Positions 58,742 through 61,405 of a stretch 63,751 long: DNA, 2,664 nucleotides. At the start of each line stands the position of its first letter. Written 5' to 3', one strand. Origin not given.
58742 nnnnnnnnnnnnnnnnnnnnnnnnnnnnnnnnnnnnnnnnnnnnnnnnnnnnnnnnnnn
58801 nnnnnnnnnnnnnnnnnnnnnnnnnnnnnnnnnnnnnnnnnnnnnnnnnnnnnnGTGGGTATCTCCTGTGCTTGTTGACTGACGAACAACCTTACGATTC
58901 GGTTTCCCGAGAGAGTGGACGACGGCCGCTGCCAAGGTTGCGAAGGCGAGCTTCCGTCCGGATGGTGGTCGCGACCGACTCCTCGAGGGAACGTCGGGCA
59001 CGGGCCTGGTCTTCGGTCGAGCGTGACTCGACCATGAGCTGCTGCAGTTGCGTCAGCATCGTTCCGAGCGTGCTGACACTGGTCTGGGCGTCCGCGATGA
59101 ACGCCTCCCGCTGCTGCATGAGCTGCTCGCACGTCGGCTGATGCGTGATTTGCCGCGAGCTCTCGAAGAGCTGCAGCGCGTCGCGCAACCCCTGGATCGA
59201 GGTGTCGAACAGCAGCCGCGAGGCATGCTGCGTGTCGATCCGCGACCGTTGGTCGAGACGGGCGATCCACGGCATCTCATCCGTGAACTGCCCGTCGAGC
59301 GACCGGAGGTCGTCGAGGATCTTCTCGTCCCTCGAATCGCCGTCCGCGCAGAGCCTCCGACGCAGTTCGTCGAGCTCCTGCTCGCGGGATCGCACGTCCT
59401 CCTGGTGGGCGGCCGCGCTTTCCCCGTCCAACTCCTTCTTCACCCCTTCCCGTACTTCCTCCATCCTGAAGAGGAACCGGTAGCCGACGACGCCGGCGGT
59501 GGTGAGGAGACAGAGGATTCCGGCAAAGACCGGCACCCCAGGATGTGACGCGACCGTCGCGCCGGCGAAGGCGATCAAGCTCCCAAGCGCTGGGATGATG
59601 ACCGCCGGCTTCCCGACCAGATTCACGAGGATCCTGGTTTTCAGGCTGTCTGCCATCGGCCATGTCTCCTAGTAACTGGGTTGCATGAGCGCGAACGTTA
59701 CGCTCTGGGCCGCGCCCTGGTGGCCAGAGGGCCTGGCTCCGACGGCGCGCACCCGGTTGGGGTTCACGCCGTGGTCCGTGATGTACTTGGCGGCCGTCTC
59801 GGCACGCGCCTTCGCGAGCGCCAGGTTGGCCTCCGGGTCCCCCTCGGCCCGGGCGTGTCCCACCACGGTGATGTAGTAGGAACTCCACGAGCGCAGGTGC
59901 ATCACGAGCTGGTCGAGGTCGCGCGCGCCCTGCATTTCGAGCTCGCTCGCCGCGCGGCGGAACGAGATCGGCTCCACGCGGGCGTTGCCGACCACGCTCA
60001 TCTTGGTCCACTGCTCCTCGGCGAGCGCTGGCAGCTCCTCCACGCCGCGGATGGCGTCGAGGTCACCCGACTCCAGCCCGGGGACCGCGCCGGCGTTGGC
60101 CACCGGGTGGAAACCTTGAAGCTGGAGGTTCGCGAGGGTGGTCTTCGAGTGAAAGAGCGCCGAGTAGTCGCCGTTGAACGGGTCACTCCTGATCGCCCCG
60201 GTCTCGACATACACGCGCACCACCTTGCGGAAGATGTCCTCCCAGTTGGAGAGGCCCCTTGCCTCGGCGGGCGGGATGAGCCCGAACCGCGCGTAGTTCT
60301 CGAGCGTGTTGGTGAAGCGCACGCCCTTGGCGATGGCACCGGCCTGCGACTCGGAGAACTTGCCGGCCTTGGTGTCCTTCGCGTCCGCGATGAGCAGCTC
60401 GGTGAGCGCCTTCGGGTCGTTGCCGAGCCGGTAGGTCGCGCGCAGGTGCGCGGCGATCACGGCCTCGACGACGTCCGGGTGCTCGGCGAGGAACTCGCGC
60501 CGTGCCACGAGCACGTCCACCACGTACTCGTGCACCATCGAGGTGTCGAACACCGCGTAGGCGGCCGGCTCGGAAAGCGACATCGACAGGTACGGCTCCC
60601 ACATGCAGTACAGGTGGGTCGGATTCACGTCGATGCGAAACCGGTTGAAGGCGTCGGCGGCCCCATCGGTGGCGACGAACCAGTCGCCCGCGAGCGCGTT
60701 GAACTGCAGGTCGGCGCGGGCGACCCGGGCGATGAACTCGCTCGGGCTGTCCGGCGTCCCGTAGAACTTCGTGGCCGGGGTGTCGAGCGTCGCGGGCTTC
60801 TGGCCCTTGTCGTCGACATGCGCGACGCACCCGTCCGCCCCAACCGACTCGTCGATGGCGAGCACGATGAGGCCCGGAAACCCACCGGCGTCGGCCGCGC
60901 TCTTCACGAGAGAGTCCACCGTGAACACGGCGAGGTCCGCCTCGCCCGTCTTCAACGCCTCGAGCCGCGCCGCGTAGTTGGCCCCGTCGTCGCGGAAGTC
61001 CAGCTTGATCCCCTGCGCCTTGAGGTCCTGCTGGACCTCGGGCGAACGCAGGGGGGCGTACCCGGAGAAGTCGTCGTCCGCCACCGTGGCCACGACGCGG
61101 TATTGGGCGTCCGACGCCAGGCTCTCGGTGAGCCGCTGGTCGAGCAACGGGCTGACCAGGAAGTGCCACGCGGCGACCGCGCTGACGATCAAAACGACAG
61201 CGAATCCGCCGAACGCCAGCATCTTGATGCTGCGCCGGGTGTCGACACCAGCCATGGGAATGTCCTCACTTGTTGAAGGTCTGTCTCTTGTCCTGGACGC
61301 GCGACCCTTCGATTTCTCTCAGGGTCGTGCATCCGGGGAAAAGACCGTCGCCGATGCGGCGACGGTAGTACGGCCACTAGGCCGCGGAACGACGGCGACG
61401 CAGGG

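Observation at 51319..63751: Co-directional ~12.4-kb high-GC envelope cluster with an unfamiliar gene combination (top candidate for an undescribed system)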

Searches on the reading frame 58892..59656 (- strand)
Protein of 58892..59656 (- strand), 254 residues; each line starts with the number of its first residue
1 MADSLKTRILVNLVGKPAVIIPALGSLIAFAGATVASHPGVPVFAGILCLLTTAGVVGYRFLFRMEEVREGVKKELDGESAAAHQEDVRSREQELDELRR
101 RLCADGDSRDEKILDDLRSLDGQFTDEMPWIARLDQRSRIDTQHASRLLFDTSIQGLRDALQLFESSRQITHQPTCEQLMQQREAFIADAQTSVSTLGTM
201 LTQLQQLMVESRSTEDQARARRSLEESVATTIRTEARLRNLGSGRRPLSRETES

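Call 4: search_protein_families(library=pfam, max_evalue=0.01, proteins=[window:58895-59656:-])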
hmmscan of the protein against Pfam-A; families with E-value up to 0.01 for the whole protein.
seq(254 aa): 0 families

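Call 5: search_protein_families(library=ncbifam, max_evalue=0.01, proteins=[window:58892-59656:-])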
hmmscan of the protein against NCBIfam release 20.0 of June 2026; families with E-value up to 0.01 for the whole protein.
window:58892-59656:- (254 aa): 0 families

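Call 6: search_protein_families(library=pfam, max_evalue=1, proteins=[window:58892-59656:-])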
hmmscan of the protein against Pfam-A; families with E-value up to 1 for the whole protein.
window:58892-59656:- (254 aa): 3 families
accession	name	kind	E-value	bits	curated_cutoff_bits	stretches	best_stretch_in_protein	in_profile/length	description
PF07996.16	T4SS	-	0.11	13.3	24.7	1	150-217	84-154/197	Type IV secretion system proteins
PF00435.27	Spectrin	-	0.27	12.2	29.9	0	152-205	34-86/105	Spectrin repeat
PF06476.17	DUF1090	-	0.33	11.4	24.4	0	168-208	49-89/110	Protein of unknown function (DUF1090)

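Call 20: search_protein_families(library=padloc, max_evalue=0.01, proteins=[window:58892-59656:-])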
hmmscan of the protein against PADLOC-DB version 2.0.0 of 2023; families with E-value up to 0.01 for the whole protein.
window:58892-59656:- (254 aa): 0 families

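Call 34: search_solved_structures(query=A3, max_evalue=10)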
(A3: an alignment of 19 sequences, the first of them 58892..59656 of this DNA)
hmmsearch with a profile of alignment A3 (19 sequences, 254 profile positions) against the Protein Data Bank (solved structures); distinct sequences matched with E-value up to 10: 7.
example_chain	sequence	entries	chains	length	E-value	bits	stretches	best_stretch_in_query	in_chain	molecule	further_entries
7zet_A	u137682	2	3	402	0.026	17.2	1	207-242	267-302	Clusterin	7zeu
2yuf_A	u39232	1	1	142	0.35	13.5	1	99-170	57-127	NGFI-A-binding protein 1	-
5b04_C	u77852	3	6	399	0.42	13.2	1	171-247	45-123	Probable translation initiation factor eIF-2B subunit beta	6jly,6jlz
1fi4_A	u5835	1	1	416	0.55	12.8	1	102-134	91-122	MEVALONATE 5-DIPHOSPHATE DECARBOXYLASE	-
6xmd_B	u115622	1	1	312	1.1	11.8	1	172-206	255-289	Tlg2 Qa SNARE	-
5jpq_i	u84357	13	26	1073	9.4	8.8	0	180-222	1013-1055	Kre33 | RNA cytidine acetyltransferase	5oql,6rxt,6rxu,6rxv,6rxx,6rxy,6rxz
9aym_A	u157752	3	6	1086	9.6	8.8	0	180-222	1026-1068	RNA cytidine acetyltransferase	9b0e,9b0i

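Call 37: search_protein_families(library=pfam, alignment_id=A3, max_evalue=0.1)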
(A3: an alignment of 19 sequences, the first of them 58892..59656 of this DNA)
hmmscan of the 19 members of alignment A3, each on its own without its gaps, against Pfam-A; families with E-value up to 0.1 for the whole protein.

A. member 1, window:58892-59656:- (254 aa): 0 families

B. families by the number of members that match (of 19 scanned): 32 families (the first 25 are shown)
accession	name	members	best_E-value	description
PF11172.13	DUF2959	2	0.0015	Protein of unknown function (DUF2959)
PF04905.18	NCD2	2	0.0072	NAB conserved region 2 (NCD2)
PF01601.21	CoV_S2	2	0.052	Coronavirus spike glycoprotein S2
PF25758.1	TPR_IPO11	1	9.5e-05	Importin-11-like, TPR repeats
PF12057.13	BAG6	1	0.0025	BCL2-associated athanogene 6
PF07219.19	HemY_N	1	0.0025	HemY protein N-terminus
PF18331.6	PKHD_C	1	0.0034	PKHD-type hydroxylase C-terminal domain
PF04108.17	ATG17_like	1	0.0076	Autophagy protein ATG17-like domain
PF05289.16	BLYB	1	0.0079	Borrelia hemolysin accessory protein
PF21793.2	DUF6877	1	0.0085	Family of unknown function (DUF6877)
PF16055.10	DUF4798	1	0.011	Domain of unknown function (DUF4798)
PF05852.16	DUF848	1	0.014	Gammaherpesvirus protein of unknown function (DUF848)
PF18993.5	Rv0078B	1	0.015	Rv0078B-related antitoxin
PF11887.13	Mce4_CUP1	1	0.015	Cholesterol uptake porter CUP1 of Mce4, putative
PF23461.1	ZMYND11_CC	1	0.017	ZMYND11 protein coiled-coil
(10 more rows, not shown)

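Call 38: find_homologous_proteins(query=A3, max_evalue=0.001)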
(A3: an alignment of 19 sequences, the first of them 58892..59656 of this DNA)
Query A3 (19 sequences) (254 aa, profile of the alignment): 10 proteins with E <= 0.001 among 8000 candidates.
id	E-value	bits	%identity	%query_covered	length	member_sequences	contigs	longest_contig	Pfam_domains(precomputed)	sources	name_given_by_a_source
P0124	3.6e-86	307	26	93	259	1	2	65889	-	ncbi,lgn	-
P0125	7.8e-86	306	25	94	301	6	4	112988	-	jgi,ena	jgi:hypothetical protein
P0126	1.7e-77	278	28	93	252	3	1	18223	-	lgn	-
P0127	1.2e-69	253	28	93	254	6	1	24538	-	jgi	jgi:hypothetical protein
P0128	4.5e-63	231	49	93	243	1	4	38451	-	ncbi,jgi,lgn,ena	-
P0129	8.5e-63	230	45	99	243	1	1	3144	-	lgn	-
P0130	6.5e-60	221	100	80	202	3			-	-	-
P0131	1.3e-58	216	32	61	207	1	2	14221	-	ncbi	ncbi:MAG: hypothetical protein V3T05_14530 [Myxococcota bacterium]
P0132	3.4e-44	169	41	96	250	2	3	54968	-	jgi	jgi:hypothetical protein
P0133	8.0e-31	125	72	48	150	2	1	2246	-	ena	-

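Call 50: find_encoding_contigs(protein=P0128, flank=10000, max_places=2)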
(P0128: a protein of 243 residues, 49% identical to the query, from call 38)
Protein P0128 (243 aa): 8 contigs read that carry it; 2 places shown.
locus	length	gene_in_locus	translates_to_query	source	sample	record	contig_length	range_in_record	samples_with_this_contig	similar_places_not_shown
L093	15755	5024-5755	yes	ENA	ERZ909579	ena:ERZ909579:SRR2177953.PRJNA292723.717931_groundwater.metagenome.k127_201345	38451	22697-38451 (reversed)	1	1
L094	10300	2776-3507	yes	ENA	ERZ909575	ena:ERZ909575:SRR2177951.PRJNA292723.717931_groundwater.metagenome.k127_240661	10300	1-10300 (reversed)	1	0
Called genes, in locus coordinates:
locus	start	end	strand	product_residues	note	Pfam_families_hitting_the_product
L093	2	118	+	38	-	?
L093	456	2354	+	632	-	-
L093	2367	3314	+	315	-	PF00092:VWA, PF13519:VWA_2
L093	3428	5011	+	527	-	PF00691:OmpA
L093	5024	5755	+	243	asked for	-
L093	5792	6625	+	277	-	-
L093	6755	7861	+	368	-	-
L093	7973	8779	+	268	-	PF00528:BPD_transp_1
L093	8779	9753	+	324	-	PF00005:ABC_tran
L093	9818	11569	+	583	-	PF00004:AAA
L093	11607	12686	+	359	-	-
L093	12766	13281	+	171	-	-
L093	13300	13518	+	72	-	PF24113:DUF7387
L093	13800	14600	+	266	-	-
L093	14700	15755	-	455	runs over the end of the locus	PF01142:TruD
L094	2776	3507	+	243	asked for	-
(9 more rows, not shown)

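Call 51: predict_structure(alignment_id=A4)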
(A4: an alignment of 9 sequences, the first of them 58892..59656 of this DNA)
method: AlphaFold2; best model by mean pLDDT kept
length: 254 residues; sequences in the alignment: 9
mean_pLDDT: 78.1   pTM: 0.61
mean pLDDT of the five models: 78.1, 75.3, 74.7, 71.8, 69.5
residues with pLDDT >= 90: 55; 70-90: 142; 50-70: 44; < 50: 13
segments of 3 or more residues with pLDDT < 50: 244-254
pLDDT, mean of each block of 10 residues (from residue 1): 62 64 67 71 73 74 74 76 81 89 85 91 85 84 88 90 90 91 90 90 82 73 82 74 45 34
secondary structure, 60 per line:
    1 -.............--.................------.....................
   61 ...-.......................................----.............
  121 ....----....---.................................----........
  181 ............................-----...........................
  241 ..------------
elements in order: H2-14 H17-33 H40-63 H65-103 H108-124 H129-132 H136-168 H173-208 H214-242

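Call 55: fold_search(model_id=the predicted structure, library=pdb)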
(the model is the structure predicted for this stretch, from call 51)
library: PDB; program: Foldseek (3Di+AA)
matches with E <= 10: 165; with E <= 0.001: 0
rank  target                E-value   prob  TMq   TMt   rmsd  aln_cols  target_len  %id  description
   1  7unj_A                6.0e-01  0.23  0.21  0.24  24.1       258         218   13  De novo designed chlorophyll dimer protein with Zn pheophorbide a methyl ester matching geometry of purple bacterial s (released 2023-04-19)
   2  7unj_B                9.4e-01  0.15  0.18  0.20  23.6       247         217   13  De novo designed chlorophyll dimer protein with Zn pheophorbide a methyl ester matching geometry of purple bacterial s (released 2023-04-19)
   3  6ixg_B                1.4e+00  0.23  0.24  0.27  25.8       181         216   16  Crystal structure of native apo SH3BP5 (P41) (released 2019-03-20)
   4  6n4n_F                1.4e+00  0.15  0.18  0.23  18.9       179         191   14  Crystal structure of the designed protein DNCR2/danoprevir/NS3a complex (released 2019-09-11)
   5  2gsc_E                1.6e+00  0.14  0.14  0.25  14.3       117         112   18  Crystal Structure of the Conserved Hypothetical Cytosolic Protein Xcc0516 from Xanthomonas campestris (released 2006-10-03)
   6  1st6                  1.6e+00  0.07  0.16  0.06  25.4       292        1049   11  Crystal structure of a cytoskeletal protein (released 2004-08-03)
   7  5cwp                  1.7e+00  0.13  0.19  0.21  23.4       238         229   15  Crystal structure of de novo designed helical repeat protein DHR79 (released 2015-12-16)
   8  6ixe                  1.7e+00  0.11  0.16  0.19  24.8       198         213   17  Crystal structure of SeMet apo SH3BP5 (I41) (released 2019-03-20)
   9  9och_B                1.8e+00  0.06  0.14  0.08  25.3       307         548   15  Transporter associated with antigen processing (TAP) bound to the viral protein hUS6 in the outward-facing open state (released 2025-09-10)
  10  7n5b_A                2.0e+00  0.06  0.17  0.09  23.6       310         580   14  Structure of AtAtm3 in the outward-facing conformation (released 2022-04-13)
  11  6n4n_C                2.2e+00  0.35  0.24  0.31  18.5       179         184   11  Crystal structure of the designed protein DNCR2/danoprevir/NS3a complex (released 2019-09-11)
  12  4m70_Q                2.3e+00  0.38  0.19  0.41  15.2        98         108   11  Crystal structure of potato Rx-CC domain in complex with RanGAP2-WPP domain (released 2013-11-13)
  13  5j0l_A                2.3e+00  0.21  0.20  0.34   8.8       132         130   15  De novo design of protein homo-oligomers with modular hydrogen bond network-mediated specificity (released 2016-07-06)
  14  7rmx                  2.3e+00  0.09  0.16  0.18  22.9       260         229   12  Structure of De Novo designed tunable symmetric protein pockets (released 2022-08-03)
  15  8ub3_4                2.4e+00  0.15  0.25  0.27  21.9       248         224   13  DpHF7 filament (released 2024-04-10)
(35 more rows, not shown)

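Call 59: search_protein_families(library=pfam, max_evalue=0.1, proteins=[L093:13800-14597:+])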
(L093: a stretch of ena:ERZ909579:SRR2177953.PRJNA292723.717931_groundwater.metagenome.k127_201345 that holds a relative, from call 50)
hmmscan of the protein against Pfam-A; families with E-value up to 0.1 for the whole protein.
L093:13800-14597:+ (266 aa): 0 families

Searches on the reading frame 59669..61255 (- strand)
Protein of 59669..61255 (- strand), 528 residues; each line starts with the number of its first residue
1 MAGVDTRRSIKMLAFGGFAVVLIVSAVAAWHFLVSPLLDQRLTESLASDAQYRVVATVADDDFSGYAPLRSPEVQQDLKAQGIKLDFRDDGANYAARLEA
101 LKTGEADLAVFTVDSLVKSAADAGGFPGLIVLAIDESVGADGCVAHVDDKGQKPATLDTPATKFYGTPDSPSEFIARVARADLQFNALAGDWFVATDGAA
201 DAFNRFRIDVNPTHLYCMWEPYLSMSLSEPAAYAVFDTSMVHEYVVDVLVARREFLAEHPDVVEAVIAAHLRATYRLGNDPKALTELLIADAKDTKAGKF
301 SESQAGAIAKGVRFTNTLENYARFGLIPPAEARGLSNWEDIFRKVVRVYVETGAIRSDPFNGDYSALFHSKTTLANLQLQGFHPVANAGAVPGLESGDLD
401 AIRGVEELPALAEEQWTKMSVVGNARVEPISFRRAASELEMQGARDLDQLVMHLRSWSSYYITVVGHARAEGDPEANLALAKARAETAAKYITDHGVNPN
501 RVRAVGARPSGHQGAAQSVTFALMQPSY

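Call 4: search_protein_families(library=pfam, max_evalue=0.01, proteins=[window:59672-61255:-])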
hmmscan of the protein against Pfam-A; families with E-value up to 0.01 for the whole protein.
seq(528 aa): 3 families
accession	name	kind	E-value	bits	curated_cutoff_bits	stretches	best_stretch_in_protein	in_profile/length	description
PF00691.25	OmpA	-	3e-11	44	27.2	1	432-506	2-78/98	OmpA family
PF09084.16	NMT1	-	6.7e-06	26.6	20.5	1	79-282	17-214/216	NMT1/THI5 like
PF13379.11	NMT1_2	-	0.00019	21.8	24.7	1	216-281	176-241/252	NMT1-like family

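Call 5: search_protein_families(library=ncbifam, max_evalue=0.01, proteins=[window:59669-61255:-])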
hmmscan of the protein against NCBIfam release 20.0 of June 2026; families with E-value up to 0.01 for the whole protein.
window:59669-61255:- (528 aa): 15 families
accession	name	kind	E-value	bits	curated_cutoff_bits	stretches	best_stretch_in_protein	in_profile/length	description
NF053611.1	YiaD_Gzip_OmpA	equivalog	1.8e-11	44.1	175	1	429-507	103-181/206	YiaD family glycine zipper/OmpA-like lipoprotein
TIGR01728.1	SsuA_fam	subfamily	4.1e-10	39.4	163.5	1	218-295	156-234/290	aliphatic sulfonate ABC transporter substrate-binding protein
NF053612.1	anchor_PA1041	equivalog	4.2e-09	36.7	250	1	418-507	121-210/236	PA1041 family peptidoglycan-binding anchor lipoprotein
NF007804.1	PRK10510.1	equivalog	2.9e-08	33.3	307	1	430-510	114-194/219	OmpA family lipoprotein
TIGR02802.1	Pal_lipo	equivalog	4.3e-08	33.2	125.35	1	432-505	4-77/104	peptidoglycan-associated lipoprotein Pal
TIGR03789.1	pdsO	hypoth_equivalog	6.9e-08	32.4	152.2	1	430-504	141-215/243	sortase-associated OmpA-like protein PdsO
NF008067.1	PRK10802.1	equivalog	1.3e-07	31.6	261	1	442-505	81-144/171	peptidoglycan-associated lipoprotein Pal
NF053607.1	CHU_0125_OmpA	equivalog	1.3e-06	27.2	620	1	442-506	545-609/639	CHU_0125 family OmpA-like outer membrane integrity protein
NF052230.1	T9SS_PorE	exception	4.5e-06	25.2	600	1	435-507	522-594/648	PorE family type IX secretion system protein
NF045787.1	OmpABordt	equivalog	7.9e-06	25.7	200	1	436-506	93-163/194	outer membrane protein OmpA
NF008071.1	PRK10808.1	equivalog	7.4e-05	22.3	277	1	432-507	235-312/358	porin OmpA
TIGR03427.1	ABC_peri_uca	equivalog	0.00024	20.4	333.9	1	123-274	73-215/328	putative urea ABC transporter substrate-binding protein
NF053585.1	OMP_LP_YfiB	equivalog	0.00052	19.9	128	1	429-507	57-135/163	outer membrane lipoprotein YfiB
NF053613.1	OMP_toxin_LptF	equivalog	0.00061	19.5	400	1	432-506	145-219/256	lipotoxin F family OmpA-related lipoprotein LptF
NF047726.1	AutTranAdhPGAsTpgA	equivalog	0.0023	17.1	350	1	432-504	160-233/268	trimeric autotransporter adhesin/peptidogylcan-associated protein TpgA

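Call 20: search_protein_families(library=padloc, max_evalue=0.01, proteins=[window:59669-61255:-])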
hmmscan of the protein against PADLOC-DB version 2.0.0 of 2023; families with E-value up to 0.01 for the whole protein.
window:59669-61255:- (528 aa): 0 families

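Call 81: search_solved_structures(query=window:59669-61255:-, max_evalue=0.01)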
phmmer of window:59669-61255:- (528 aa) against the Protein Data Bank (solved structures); distinct sequences matched with E-value up to 0.01: 10.
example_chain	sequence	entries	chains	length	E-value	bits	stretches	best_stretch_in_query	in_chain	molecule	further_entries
1oap_A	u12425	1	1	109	2.2e-06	29.9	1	442-506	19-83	PEPTIDOGLYCAN-ASSOCIATED LIPOPROTEIN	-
2hqs_H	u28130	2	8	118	2.7e-06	29.6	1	442-506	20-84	Peptidoglycan-associated lipoprotein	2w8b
9rle_P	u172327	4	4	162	4.2e-06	28.9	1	439-506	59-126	Peptidoglycan-associated lipoprotein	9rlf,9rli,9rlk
2k1s_A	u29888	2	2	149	1.7e-05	26.9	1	430-511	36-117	Inner membrane lipoprotein yiaD | Probable lipoprotein YiaD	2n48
4r40_B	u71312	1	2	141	0.00011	24.3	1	430-506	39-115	Peptidoglycan-associated lipoprotein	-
4pwt_A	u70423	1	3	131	0.00017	23.6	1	442-506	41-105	Peptidoglycan-associated lipoprotein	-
4g4v_A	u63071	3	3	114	0.00038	22.5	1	432-506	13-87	Peptidoglycan-associated lipoprotein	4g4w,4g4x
5wtp_A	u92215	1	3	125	0.0013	20.7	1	427-510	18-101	OmpA family protein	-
6jfw_A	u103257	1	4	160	0.0062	18.5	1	445-510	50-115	PA0833-PD protein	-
5wtl_A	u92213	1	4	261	0.0066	18.4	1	427-510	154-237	OmpA family protein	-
